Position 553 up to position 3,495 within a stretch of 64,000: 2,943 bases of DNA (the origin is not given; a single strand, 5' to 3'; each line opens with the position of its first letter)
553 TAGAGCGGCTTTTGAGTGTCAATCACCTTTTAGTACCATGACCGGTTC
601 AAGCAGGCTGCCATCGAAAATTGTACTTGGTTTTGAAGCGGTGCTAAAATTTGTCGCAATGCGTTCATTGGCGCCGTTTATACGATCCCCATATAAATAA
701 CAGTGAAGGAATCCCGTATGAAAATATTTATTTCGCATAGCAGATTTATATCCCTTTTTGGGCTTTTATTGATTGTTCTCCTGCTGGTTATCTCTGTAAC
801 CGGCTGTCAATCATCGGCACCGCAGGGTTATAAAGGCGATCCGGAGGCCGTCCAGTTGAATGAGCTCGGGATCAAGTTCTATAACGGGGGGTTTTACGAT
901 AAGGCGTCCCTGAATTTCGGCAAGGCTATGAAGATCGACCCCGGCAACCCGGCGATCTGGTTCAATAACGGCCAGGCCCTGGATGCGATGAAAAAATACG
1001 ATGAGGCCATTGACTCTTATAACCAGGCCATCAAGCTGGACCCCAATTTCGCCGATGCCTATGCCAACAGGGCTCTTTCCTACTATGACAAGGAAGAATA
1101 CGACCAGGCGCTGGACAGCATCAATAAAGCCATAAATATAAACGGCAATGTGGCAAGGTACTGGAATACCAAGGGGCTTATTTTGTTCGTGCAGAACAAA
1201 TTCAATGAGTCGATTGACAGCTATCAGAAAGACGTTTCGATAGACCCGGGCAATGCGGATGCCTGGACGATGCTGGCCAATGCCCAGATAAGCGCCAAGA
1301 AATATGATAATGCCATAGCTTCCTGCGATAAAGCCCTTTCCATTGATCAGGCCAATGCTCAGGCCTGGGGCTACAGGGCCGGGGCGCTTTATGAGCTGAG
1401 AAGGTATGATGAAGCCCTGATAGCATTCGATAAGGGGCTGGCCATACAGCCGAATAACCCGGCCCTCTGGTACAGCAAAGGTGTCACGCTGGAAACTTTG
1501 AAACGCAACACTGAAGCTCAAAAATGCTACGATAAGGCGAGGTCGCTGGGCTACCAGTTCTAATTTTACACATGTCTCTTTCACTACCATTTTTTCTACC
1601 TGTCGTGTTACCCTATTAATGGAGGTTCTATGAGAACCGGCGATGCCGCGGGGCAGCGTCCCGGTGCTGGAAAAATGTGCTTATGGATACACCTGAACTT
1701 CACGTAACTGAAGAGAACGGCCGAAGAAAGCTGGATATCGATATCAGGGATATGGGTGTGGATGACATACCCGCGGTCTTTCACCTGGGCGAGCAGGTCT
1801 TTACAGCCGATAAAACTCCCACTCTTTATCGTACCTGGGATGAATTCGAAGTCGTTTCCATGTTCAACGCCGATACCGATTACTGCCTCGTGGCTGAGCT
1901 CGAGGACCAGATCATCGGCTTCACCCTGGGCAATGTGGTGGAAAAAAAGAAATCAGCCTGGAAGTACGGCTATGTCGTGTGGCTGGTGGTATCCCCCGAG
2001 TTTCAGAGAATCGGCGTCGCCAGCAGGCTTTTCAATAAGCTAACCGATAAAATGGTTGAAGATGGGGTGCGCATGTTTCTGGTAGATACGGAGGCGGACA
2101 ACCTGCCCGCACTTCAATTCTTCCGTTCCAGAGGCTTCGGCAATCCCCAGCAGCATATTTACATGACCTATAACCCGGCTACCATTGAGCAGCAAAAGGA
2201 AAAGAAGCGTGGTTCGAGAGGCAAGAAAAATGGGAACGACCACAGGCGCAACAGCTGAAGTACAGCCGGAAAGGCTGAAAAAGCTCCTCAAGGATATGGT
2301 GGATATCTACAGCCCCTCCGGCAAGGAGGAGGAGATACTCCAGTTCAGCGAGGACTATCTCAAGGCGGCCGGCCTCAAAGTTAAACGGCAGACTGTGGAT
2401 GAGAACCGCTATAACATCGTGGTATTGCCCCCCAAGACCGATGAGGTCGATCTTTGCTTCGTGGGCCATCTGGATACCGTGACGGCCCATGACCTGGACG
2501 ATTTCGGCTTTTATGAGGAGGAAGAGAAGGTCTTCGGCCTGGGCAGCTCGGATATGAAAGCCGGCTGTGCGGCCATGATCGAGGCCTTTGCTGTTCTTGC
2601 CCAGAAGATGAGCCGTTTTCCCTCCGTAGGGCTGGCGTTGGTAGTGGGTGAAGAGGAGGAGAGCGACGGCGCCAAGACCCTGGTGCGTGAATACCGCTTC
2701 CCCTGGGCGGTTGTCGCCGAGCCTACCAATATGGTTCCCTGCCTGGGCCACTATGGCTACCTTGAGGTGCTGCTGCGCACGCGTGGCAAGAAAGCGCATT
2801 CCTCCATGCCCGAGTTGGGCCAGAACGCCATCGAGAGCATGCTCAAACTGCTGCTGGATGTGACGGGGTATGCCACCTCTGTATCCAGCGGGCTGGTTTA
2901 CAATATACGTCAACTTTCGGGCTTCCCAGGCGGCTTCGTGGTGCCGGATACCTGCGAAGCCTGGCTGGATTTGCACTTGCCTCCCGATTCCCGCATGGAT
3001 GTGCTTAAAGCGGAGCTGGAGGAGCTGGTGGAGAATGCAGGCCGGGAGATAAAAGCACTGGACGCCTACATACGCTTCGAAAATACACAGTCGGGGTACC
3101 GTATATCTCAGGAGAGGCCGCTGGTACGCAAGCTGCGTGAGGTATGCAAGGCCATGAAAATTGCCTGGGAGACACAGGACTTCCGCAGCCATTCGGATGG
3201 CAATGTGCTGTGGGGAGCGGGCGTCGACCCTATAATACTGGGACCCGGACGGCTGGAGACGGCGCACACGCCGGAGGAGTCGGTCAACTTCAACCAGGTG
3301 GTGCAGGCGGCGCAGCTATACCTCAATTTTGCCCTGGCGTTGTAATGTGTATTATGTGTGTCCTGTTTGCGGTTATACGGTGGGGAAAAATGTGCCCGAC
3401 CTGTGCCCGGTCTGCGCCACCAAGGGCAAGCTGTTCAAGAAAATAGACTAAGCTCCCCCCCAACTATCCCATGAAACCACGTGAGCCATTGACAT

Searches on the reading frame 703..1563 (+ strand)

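Call 40: search_protein_families(library=pfam, proteins=[window:703-1563:+], max_evalue=0.0001)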
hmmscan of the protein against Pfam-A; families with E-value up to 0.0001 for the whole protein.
window:703-1563:+ (286 aa): 21 families
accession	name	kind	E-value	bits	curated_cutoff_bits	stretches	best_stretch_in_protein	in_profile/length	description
PF00515.34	TPR_1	-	6.4e-47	156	27.8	4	84-116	2-34/34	Tetratricopeptide repeat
PF07719.23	TPR_2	-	1.9e-45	149.6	27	3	84-115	2-33/34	Tetratricopeptide repeat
PF13181.12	TPR_8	-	1e-33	113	25.7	2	85-115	3-33/34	Tetratricopeptide repeat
PF13414.12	TPR_11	-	3e-33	113.7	26.8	2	91-129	2-40/42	TPR repeat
PF13431.12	TPR_17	-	1.1e-29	100.7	24.4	1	106-137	2-33/34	Tetratricopeptide repeat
PF14559.12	TPR_19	-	1.9e-27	95.8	25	3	196-256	2-62/68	Tetratricopeptide repeat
PF13432.12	TPR_16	-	1.4e-26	93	32.7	1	89-144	3-58/65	Tetratricopeptide repeat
PF13428.12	TPR_14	-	1.2e-18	66.2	23.5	1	220-258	2-40/44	Tetratricopeptide repeat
PF12895.13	ANAPC3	-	9.3e-16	58.3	27.2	1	199-278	3-81/82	Anaphase-promoting complex, cyclosome, subunit 3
PF13424.12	TPR_12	-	4.5e-15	56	30.1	0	186-249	4-75/77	Tetratricopeptide repeat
PF23914.1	TPR_CcmH_CycH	-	2.7e-13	50.5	42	1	76-176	43-146/158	Cytochrome c-type biogenesis protein H TPR domain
PF01239.28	PPTA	-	9e-12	44.4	29.5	0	201-230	1-30/32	Protein prenyltransferase alpha subunit repeat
PF13371.12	TPR_9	-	1e-10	41.9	35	0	196-253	6-63/73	Tetratricopeptide repeat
PF25063.1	ARM_TT21_C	-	2e-10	41.3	35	1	186-249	96-159/209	Tetratricopeptide repeat protein 21 C-terminal ARM domain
PF13176.12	TPR_7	-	3.7e-10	39.5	27.9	0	187-216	1-30/36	Tetratricopeptide repeat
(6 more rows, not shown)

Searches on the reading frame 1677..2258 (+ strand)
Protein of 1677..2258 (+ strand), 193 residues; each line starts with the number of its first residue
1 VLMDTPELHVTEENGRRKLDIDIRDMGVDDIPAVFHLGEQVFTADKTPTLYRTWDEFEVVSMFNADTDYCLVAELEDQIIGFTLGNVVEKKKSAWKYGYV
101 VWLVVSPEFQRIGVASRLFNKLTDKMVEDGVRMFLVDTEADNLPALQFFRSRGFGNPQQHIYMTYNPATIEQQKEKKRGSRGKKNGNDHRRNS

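Call 40: search_protein_families(library=pfam, proteins=[window:1677-2258:+], max_evalue=0.0001)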
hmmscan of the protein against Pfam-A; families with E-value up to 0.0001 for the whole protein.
window:1677-2258:+ (193 aa): 5 families
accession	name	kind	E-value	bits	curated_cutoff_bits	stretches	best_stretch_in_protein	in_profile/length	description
PF00583.31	Acetyltransf_1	-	4.1e-17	63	20.7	1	51-154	13-116/116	Acetyltransferase (GNAT) family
PF13508.13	Acetyltransf_7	-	1.4e-10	41.9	27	1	68-154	3-82/84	Acetyltransferase (GNAT) domain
PF13673.13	Acetyltransf_10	-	3.7e-08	33.8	23.6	1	51-156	10-109/128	Acetyltransferase (GNAT) domain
PF13527.13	Acetyltransf_9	-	5.6e-07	30.1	25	1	23-133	2-108/127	Acetyltransferase (GNAT) domain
PF08445.16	FR47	-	3.1e-06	27.5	22.1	1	96-157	20-80/86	FR47-like protein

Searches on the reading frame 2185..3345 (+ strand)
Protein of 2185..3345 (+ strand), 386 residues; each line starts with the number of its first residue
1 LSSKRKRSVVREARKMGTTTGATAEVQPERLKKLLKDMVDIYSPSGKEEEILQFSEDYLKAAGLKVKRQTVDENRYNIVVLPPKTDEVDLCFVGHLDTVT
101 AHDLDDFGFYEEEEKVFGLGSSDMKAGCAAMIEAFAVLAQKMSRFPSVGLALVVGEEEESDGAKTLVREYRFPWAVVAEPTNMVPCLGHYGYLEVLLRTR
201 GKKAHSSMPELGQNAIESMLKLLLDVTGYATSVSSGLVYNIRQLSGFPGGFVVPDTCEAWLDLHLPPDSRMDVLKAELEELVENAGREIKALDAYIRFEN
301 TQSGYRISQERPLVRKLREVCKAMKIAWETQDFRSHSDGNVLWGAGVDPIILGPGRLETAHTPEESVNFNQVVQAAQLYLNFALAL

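Call 40: search_protein_families(library=pfam, proteins=[window:2185-3345:+], max_evalue=0.0001)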
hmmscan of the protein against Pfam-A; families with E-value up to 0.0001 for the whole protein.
window:2185-3345:+ (386 aa): 3 families
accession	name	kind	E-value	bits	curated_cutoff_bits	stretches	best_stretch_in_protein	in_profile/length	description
PF01546.33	Peptidase_M20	-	3.1e-21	76.7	24.6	1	92-383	2-204/206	Peptidase family M20/M25/M40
PF07687.19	M20_dimer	-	5e-13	49.4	21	1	188-288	2-105/107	Peptidase dimerisation domain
PF04389.22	Peptidase_M28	-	3.4e-06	27.3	21.3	1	78-168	3-78/193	Peptidase family M28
